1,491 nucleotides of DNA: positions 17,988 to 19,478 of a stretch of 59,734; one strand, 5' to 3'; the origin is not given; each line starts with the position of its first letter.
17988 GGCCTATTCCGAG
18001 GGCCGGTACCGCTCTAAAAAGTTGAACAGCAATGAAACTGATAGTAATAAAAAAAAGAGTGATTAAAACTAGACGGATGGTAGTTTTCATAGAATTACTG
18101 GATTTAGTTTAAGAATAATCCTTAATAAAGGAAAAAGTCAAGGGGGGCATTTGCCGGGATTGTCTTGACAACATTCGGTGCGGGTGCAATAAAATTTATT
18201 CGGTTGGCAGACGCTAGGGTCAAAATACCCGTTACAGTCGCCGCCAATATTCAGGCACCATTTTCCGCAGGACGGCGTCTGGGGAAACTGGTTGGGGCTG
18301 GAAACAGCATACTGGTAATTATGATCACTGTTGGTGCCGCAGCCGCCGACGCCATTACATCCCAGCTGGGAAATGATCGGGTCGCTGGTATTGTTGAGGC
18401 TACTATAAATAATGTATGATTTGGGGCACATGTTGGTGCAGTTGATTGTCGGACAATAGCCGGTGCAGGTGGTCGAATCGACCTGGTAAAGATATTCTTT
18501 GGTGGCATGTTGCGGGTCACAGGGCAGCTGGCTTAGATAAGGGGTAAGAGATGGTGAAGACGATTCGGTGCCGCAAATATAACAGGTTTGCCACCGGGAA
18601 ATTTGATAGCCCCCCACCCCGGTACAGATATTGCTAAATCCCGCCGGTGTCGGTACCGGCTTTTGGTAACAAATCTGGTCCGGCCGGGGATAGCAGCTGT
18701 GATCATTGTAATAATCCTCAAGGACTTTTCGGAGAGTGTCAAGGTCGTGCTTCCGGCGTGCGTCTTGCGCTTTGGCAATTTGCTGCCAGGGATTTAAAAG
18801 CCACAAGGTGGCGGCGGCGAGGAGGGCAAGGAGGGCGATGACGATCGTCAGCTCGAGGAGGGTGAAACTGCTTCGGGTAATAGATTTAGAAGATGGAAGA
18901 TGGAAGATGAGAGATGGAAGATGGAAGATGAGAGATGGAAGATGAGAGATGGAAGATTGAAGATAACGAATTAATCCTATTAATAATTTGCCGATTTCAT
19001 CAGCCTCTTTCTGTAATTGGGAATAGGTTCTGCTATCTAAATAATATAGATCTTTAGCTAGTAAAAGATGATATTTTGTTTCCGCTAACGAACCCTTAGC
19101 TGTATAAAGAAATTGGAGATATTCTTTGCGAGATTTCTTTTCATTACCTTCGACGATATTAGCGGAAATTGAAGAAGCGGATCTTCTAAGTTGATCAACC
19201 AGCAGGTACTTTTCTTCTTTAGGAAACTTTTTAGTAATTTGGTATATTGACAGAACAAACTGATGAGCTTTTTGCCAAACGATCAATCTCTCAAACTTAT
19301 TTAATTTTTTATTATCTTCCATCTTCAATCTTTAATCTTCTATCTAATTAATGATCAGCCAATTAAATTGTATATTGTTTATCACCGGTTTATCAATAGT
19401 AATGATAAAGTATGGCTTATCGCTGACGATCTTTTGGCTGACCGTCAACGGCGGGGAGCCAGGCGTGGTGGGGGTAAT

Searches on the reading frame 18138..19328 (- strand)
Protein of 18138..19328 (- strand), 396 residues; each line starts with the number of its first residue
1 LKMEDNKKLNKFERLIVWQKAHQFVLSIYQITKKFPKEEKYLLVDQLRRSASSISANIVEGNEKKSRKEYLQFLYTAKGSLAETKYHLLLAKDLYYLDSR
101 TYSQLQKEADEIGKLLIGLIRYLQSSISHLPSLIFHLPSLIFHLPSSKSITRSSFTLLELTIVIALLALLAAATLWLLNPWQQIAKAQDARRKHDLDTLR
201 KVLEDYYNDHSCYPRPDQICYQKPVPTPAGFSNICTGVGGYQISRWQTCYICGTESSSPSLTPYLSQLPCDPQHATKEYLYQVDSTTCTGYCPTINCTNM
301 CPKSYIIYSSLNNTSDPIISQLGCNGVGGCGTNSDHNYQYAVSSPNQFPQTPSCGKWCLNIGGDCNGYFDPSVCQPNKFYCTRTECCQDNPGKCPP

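Call 40: search_protein_families(library=pfam, proteins=[window:18138-19328:-], max_evalue=0.001)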
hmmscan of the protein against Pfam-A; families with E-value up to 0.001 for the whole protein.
window:18138-19328:- (396 aa): 2 families
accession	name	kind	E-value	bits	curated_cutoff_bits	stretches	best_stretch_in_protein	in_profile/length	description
PF05635.17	23S_rRNA_IVP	-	2.6e-40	137.4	33.8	1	13-117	1-105/106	23S rRNA-intervening sequence protein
PF22296.2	bAvd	-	1.2e-11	45.5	40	1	15-122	1-106/107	bAvd-like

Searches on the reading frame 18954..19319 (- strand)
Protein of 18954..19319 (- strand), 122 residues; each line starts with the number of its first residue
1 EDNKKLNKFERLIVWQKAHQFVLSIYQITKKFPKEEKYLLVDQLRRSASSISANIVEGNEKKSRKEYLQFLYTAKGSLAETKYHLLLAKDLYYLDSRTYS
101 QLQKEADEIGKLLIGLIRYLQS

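Call 56: find_related_loci(query=A3, collection=metagenome_contigs, flank=4000)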
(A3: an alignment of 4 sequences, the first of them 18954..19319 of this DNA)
Query A3 (122 aa) in metagenome_contigs; peptide patterns used: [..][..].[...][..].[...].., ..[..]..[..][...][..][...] (x = any residue, [..] = any of these).
600 stretches matched a pattern (row limit reached: there are more); 486 encode a relative of the query (tblastn E <= 1e-3); the best 80 are kept; 80 distinct loci.
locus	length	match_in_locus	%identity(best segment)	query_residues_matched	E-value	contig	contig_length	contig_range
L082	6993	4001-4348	60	7-122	4e-45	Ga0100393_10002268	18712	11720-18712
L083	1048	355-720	61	1-121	2e-46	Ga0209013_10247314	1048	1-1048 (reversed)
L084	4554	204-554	57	6-122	2e-43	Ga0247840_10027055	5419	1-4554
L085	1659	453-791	60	7-121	2e-43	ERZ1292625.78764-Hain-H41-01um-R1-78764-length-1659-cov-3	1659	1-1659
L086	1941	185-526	61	7-120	3e-41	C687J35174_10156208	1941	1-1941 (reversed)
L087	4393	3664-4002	53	5-117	2e-35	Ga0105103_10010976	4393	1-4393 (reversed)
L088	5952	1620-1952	50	5-115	1e-34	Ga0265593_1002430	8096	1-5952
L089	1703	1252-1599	47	3-118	2e-33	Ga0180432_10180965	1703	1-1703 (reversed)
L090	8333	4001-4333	51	4-117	6e-33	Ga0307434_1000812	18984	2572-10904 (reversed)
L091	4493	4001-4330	51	12-121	3e-32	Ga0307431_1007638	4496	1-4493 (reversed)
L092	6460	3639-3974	45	5-117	2e-31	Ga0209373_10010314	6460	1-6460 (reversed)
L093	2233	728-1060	51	4-117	1e-31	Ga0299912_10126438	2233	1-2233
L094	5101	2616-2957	46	5-118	4e-31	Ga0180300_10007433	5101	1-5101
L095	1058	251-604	45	3-120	5e-32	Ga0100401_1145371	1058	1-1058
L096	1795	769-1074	53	9-113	3e-31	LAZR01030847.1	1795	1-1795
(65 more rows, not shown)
